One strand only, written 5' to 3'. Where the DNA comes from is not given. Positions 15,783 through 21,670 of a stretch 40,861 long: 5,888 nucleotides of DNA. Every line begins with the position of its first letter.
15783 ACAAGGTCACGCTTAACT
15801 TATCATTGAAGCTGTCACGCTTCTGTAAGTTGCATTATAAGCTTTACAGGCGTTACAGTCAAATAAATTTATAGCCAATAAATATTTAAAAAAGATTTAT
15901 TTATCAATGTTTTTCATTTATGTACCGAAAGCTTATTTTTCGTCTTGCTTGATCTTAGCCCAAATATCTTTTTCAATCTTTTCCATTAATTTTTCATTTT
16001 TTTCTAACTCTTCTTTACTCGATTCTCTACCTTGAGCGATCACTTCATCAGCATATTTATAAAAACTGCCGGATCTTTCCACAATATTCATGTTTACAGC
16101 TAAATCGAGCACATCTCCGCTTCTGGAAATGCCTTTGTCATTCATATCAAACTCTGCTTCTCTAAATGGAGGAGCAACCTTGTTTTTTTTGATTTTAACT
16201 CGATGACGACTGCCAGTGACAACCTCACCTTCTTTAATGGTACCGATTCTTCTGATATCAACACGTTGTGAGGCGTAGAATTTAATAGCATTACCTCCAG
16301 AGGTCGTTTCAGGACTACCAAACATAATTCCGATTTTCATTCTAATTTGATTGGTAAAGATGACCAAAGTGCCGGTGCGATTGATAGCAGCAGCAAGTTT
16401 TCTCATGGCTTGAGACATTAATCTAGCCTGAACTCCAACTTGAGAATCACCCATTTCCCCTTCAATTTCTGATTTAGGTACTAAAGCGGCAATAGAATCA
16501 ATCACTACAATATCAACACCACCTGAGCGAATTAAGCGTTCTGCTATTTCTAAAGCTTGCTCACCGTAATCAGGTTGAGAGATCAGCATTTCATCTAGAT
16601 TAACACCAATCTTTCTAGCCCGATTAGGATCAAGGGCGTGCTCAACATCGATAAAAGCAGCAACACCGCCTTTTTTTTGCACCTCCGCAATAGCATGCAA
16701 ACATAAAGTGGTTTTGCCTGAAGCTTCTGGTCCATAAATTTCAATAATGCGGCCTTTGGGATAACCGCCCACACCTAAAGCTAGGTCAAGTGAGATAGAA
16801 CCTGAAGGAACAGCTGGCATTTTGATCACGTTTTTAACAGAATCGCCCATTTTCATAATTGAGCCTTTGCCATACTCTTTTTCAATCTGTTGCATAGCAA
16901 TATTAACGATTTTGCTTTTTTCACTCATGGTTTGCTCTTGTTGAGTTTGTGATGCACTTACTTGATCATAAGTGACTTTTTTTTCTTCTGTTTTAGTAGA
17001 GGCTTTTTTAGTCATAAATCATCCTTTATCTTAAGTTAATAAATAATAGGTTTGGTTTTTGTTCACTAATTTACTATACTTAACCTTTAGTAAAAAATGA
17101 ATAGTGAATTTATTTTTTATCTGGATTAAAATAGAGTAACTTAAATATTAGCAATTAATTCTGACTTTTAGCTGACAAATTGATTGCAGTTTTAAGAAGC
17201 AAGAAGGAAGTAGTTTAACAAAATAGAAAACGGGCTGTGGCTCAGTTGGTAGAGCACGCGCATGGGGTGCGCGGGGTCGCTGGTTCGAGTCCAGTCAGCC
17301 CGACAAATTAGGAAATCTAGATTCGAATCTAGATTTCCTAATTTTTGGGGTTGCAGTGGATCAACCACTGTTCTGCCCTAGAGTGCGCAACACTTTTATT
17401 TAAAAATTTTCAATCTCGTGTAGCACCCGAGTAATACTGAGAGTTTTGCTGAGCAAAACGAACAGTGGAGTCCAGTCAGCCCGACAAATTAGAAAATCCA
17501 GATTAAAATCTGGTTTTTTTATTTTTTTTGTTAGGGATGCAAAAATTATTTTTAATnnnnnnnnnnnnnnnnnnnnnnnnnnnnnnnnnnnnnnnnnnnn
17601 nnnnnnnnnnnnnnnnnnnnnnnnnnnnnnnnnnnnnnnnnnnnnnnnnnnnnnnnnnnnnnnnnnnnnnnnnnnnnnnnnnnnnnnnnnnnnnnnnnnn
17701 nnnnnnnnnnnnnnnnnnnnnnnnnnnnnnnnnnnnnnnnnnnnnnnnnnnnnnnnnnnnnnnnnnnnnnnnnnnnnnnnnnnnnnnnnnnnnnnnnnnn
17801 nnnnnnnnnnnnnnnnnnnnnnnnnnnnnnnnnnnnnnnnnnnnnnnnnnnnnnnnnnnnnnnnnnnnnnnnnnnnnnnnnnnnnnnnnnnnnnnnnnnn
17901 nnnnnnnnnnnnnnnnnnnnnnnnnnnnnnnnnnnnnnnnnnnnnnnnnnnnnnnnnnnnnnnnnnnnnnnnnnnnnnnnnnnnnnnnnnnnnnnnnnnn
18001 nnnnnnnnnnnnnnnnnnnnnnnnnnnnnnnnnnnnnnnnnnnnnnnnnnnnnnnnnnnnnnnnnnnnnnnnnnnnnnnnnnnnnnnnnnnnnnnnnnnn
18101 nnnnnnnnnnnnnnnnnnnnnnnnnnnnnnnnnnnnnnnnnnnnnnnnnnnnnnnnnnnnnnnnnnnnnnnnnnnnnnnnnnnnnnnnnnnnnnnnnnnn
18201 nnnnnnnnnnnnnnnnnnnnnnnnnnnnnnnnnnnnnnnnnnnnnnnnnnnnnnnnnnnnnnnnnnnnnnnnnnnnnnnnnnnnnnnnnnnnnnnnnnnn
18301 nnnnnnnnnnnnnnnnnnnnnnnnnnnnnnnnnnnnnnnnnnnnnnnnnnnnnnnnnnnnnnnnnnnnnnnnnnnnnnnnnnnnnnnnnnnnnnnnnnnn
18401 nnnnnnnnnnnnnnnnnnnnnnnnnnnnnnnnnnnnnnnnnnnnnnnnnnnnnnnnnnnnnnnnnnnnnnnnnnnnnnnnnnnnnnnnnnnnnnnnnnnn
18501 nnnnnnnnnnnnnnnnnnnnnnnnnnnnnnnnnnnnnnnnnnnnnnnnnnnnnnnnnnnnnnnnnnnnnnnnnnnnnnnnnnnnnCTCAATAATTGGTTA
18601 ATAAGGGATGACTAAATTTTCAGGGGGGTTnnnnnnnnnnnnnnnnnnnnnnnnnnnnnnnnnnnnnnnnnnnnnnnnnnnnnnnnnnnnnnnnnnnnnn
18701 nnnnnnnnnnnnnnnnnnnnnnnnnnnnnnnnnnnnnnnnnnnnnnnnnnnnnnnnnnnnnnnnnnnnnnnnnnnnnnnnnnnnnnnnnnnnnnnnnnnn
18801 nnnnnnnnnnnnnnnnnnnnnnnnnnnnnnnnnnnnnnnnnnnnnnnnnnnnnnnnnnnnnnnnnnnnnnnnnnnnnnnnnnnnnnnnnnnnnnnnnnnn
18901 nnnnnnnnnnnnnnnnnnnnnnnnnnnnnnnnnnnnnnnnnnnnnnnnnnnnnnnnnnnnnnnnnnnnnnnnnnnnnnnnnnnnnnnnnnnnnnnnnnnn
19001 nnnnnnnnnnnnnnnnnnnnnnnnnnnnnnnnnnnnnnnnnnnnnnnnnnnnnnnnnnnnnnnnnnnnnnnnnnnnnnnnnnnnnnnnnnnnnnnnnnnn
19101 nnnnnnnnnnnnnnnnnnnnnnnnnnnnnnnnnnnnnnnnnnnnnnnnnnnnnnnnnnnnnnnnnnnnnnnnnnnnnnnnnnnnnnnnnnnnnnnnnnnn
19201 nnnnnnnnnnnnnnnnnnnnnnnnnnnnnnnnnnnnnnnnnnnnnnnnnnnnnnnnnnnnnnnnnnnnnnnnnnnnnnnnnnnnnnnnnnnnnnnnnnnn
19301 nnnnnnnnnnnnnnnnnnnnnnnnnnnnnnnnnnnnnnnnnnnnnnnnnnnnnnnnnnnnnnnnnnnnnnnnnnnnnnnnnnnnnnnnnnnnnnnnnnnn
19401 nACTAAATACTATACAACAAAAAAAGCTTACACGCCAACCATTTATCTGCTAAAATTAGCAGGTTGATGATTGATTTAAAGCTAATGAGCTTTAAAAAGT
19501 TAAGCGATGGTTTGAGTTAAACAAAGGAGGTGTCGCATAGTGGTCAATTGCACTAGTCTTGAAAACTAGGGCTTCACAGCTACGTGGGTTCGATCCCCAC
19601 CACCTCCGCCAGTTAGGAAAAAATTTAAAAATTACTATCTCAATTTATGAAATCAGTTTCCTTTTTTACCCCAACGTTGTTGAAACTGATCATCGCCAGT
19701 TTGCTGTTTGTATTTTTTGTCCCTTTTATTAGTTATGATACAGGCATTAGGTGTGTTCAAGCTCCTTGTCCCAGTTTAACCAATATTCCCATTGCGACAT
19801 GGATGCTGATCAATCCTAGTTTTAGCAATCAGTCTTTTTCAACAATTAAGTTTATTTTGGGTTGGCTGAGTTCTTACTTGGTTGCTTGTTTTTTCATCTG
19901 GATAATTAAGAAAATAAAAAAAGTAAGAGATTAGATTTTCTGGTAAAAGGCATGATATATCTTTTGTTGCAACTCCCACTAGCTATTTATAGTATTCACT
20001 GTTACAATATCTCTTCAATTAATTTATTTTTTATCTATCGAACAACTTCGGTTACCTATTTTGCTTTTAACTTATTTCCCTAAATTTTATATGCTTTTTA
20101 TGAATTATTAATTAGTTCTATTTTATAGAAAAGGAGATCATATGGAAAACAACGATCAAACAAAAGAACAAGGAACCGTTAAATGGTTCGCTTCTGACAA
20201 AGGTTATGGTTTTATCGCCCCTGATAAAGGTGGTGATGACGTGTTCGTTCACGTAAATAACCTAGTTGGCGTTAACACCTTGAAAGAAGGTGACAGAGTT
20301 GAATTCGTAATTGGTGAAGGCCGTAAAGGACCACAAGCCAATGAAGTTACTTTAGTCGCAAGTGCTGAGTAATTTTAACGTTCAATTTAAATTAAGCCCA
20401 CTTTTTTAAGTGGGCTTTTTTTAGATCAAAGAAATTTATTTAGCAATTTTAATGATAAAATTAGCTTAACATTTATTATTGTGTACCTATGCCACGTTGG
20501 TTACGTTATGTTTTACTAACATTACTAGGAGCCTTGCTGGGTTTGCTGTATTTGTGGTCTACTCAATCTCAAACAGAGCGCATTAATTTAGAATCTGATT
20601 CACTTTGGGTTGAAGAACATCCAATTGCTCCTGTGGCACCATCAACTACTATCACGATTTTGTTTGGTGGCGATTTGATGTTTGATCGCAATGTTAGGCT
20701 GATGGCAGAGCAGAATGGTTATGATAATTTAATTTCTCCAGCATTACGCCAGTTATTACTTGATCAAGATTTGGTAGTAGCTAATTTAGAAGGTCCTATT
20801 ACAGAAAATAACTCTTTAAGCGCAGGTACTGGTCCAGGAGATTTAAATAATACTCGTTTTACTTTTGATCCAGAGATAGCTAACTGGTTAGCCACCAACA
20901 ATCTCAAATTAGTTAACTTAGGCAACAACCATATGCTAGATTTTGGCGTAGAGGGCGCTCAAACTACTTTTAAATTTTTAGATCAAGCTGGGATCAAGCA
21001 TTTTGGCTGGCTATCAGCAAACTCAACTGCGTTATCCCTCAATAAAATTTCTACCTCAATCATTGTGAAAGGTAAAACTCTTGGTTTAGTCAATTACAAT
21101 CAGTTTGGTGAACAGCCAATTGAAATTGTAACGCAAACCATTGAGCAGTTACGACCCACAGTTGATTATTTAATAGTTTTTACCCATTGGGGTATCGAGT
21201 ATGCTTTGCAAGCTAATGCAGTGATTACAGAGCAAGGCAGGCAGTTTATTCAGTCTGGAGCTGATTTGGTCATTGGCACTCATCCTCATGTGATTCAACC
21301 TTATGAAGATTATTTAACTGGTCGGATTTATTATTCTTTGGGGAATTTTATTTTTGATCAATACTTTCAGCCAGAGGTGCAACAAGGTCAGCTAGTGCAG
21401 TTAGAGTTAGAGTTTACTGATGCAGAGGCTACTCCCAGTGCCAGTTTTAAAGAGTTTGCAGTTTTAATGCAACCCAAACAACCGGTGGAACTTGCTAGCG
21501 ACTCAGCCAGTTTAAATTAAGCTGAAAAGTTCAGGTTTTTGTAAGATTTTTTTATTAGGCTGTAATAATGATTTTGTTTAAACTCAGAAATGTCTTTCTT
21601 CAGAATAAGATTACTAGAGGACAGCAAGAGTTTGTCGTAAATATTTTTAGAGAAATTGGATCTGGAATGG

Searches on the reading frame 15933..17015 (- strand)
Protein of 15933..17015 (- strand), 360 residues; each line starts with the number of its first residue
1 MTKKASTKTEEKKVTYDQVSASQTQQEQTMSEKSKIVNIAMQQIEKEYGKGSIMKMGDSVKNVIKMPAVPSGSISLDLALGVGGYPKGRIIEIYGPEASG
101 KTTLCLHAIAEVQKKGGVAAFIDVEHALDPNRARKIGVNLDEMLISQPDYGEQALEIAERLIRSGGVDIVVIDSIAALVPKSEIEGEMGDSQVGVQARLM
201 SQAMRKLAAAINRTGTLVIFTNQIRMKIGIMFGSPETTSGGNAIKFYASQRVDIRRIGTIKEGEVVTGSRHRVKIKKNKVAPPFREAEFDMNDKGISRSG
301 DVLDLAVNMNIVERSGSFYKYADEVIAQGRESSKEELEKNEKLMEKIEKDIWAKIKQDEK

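Call 76: search_protein_families(library=pfam, proteins=[window:15933-17015:-], max_evalue=0.001)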
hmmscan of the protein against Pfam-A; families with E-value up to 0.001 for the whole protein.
window:15933-17015:- (360 aa): 7 families
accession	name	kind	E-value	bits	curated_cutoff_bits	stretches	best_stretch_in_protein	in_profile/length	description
PF00154.27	RecA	-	2e-126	421.2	27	1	35-296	1-261/262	recA bacterial DNA recombination protein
PF21096.2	RecA_C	-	5.1e-19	68.6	27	1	300-355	1-56/57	RecA C-terminal domain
PF08423.17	Rad51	-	1.5e-09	37.9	22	1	69-296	8-241/244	Rad51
PF13481.12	AAA_25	-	8.6e-06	25.9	27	0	85-183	30-160/195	AAA domain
PF06745.19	ATPase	-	1e-05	25.5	26.6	1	72-235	4-167/231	KaiC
PF01637.24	ATPase_2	-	1.2e-05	25.7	33.2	1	89-219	21-114/225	ATPase domain predominantly from Archaea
PF13479.12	AAA_24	-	0.00024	21.5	27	1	91-179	5-77/195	AAA domain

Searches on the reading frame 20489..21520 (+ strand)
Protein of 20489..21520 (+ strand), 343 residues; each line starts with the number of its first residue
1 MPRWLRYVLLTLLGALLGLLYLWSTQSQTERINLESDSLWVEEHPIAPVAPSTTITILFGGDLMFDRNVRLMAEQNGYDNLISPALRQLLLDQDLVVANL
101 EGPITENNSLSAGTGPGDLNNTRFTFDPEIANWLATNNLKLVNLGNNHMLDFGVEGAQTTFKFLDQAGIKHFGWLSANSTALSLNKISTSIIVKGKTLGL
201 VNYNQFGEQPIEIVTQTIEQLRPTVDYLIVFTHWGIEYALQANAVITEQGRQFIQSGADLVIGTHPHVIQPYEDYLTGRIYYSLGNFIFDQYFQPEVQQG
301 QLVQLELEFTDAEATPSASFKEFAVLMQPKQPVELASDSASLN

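Call 76: search_protein_families(library=pfam, proteins=[window:20489-21520:+], max_evalue=0.001)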
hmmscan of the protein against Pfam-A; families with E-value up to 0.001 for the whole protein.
window:20489-21520:+ (343 aa): 1 family
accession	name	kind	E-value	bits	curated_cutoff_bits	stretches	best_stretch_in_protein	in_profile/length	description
PF09587.15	PGA_cap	-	2.1e-50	172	27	1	56-291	1-255/255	Bacterial capsule synthesis protein PGA_cap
